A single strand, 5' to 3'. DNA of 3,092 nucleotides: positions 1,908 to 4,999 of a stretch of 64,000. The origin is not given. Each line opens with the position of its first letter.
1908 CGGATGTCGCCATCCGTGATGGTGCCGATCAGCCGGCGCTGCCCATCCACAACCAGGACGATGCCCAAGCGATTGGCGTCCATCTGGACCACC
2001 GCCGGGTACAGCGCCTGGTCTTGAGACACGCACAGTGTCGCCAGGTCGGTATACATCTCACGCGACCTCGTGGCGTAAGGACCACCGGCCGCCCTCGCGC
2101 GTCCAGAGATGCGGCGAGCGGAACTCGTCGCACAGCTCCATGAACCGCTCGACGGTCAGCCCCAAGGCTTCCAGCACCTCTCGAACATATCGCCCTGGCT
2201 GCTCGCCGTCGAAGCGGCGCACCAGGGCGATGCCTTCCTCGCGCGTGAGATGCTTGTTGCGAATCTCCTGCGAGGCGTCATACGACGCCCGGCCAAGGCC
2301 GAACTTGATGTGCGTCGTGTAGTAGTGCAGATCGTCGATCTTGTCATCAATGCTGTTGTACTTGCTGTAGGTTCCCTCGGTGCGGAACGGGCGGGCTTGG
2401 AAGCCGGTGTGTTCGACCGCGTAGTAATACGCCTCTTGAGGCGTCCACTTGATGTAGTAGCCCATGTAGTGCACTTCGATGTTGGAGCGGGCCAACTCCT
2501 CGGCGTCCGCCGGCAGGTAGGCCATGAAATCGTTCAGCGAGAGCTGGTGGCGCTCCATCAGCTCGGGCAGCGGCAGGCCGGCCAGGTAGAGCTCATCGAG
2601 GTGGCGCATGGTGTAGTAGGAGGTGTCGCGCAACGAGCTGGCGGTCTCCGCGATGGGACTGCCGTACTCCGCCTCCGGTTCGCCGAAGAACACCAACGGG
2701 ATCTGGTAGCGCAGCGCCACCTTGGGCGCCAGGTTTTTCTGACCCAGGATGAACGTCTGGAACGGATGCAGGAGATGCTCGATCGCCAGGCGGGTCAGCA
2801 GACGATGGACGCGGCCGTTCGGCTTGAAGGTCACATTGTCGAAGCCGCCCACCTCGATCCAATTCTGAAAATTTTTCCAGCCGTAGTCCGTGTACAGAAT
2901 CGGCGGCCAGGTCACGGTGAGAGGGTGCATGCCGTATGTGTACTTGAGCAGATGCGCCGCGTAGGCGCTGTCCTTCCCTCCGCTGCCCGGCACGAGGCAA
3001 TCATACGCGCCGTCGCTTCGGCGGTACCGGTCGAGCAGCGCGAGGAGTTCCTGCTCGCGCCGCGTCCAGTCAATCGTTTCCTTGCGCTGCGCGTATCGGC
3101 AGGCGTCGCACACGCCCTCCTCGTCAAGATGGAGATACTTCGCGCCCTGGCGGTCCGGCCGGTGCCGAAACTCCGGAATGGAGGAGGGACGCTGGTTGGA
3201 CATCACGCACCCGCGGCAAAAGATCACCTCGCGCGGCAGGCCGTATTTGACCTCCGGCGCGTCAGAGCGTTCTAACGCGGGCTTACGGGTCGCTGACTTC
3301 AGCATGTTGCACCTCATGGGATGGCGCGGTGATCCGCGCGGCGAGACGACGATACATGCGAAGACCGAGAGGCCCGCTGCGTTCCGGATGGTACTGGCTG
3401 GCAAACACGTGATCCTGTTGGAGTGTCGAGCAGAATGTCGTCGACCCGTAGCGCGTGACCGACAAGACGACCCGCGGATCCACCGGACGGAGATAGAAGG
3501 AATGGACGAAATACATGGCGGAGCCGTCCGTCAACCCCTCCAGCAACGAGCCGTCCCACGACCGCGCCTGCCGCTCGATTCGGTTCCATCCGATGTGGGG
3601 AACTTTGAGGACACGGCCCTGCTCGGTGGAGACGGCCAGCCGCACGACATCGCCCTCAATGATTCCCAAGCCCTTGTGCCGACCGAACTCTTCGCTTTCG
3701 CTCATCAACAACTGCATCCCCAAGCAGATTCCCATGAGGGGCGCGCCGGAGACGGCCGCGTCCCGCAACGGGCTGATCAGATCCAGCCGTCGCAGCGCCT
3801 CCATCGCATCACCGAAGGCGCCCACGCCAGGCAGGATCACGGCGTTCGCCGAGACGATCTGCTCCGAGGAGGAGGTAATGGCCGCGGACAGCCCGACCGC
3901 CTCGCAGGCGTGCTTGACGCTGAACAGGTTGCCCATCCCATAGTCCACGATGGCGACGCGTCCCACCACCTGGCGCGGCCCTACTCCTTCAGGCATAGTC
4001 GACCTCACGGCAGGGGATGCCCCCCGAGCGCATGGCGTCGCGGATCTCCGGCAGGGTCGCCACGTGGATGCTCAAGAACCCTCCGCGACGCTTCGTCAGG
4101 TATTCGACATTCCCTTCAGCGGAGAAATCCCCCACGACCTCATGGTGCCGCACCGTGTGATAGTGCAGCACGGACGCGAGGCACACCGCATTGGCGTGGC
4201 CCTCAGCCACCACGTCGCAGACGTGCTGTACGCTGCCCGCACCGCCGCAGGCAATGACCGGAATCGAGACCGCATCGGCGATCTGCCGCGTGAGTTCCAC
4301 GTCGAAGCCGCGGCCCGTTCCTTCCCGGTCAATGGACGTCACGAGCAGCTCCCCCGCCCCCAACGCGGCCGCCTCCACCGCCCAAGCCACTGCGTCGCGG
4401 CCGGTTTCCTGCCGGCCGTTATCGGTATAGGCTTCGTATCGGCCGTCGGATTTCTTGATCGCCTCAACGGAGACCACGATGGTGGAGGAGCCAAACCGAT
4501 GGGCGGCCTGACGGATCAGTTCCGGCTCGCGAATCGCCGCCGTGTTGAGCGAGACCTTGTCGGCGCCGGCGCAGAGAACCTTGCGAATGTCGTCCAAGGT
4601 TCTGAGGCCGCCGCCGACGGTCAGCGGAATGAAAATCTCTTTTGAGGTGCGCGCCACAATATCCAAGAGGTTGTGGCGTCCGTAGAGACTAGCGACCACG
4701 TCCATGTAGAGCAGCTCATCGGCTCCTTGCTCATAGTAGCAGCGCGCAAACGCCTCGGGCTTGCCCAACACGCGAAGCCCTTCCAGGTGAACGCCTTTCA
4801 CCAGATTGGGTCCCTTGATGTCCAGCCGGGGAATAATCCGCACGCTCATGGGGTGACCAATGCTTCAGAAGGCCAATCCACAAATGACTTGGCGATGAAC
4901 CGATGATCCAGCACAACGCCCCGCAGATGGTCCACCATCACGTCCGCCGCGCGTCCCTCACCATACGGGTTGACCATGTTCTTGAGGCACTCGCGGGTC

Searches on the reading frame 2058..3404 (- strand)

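Call 59: search_protein_families(library=pfam, proteins=[window:2058-3404:-], max_evalue=0.1)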
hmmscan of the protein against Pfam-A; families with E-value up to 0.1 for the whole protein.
window:2058-3404:- (448 aa): 0 families

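Call 73: search_protein_families(library=ncbifam, proteins=[window:2058-3404:-], max_evalue=0.001)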
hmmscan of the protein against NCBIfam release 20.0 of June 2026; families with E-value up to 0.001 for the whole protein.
window:2058-3404:- (448 aa): 1 family
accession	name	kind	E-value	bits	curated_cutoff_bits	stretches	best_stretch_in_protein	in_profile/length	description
TIGR03573.1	WbuX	subfamily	7.4e-101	338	203.2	1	61-424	2-342/344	N-acetyl sugar amidotransferase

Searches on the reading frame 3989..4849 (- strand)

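Call 59: search_protein_families(library=pfam, proteins=[window:3989-4849:-], max_evalue=0.1)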
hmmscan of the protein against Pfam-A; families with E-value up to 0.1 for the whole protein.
window:3989-4849:- (286 aa): 10 families
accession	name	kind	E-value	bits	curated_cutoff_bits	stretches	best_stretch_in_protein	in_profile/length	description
PF00977.27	His_biosynth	-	1.1e-64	218.5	23.6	1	4-233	1-227/228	Histidine biosynthesis protein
PF03060.21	NMO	-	4e-08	33.5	28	2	184-226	182-223/331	Nitronate monooxygenase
PF02581.23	TMP-TENI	-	0.00028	20.8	27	1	158-224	114-176/180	Thiamine monophosphate synthase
PF01180.27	DHO_dh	-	0.001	18.8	27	0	184-233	227-277/291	Dihydroorotate dehydrogenase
PF05690.20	ThiG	-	0.0013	18.6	23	0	69-112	171-214/247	Thiazole biosynthesis protein ThiG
PF00478.31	IMPDH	-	0.002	17.6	25.6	0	65-138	199-277/345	IMP dehydrogenase / GMP reductase domain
PF01207.24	Dus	-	0.0031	17.1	20.4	0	63-121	174-232/311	Dihydrouridine synthase (Dus)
PF04309.18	G3P_antiterm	-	0.0052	16.7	27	0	63-102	129-168/173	Glycerol-3-phosphate responsive antiterminator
PF01890.21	CbiG_C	-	0.019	15.9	27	1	103-173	39-107/117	Cobalamin synthesis G C-terminus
PF01645.23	Glu_synthase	-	0.074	12.6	20.4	0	74-106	276-308/369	Conserved region in glutamate synthase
